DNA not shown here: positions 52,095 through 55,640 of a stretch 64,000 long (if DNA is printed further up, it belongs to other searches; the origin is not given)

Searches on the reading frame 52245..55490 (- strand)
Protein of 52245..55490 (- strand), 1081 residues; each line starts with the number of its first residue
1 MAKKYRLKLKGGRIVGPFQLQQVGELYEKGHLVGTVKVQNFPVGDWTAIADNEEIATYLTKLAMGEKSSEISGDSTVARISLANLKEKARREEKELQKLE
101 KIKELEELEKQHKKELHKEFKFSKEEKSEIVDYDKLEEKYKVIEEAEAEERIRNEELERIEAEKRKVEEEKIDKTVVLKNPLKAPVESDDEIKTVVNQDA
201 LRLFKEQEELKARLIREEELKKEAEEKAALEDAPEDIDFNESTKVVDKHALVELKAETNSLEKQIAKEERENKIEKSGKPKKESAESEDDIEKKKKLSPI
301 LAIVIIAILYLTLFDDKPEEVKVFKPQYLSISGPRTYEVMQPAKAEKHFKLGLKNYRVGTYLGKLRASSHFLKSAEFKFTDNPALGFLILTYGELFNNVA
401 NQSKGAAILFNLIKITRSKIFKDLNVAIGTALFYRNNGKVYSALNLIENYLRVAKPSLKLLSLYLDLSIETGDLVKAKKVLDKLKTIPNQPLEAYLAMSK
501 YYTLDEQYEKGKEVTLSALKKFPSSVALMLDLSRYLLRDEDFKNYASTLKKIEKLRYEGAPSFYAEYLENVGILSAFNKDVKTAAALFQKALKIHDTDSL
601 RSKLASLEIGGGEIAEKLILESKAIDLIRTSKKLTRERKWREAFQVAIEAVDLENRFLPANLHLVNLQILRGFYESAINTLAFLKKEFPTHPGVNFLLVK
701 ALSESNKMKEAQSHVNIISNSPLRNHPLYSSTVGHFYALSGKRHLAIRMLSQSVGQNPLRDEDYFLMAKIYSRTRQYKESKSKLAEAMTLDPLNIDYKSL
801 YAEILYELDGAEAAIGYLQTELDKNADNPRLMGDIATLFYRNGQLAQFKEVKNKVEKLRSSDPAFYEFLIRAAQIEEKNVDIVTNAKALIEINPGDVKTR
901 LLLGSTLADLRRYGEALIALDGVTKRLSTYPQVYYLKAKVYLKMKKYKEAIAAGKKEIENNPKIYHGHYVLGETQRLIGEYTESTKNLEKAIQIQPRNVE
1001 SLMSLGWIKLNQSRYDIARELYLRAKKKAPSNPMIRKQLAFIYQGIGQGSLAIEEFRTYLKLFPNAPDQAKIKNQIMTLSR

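Call 50: search_protein_families(library=ncbifam, proteins=[window:52245-55490:-], max_evalue=1e-10)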
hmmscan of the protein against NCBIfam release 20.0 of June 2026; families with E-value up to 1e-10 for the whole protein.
window:52245-55490:- (1081 aa): 5 families
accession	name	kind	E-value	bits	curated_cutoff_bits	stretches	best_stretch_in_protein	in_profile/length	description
TIGR02917.1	PEP_TPR_lipo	equivalog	6.1e-34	117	312.2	2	762-1068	534-838/899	XrtA/PEP-CTERM system TPR-repeat protein PrsT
NF040959.1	MamA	equivalog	2.6e-24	85.8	200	0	887-996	61-170/204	magnetosome protein MamA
TIGR02521.1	type_IV_pilW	equivalog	1.4e-17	64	154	0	932-1027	32-127/234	type IV pilus biogenesis/stability protein PilW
NF007302.0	PRK09782.1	equivalog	1.9e-12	46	1223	0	930-1058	579-705/990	phage receptor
NF052415.1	T3SS_chap_SctY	equivalog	5.4e-11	43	70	0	887-953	30-99/106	type III secretion apparatus assembly chaperone SctY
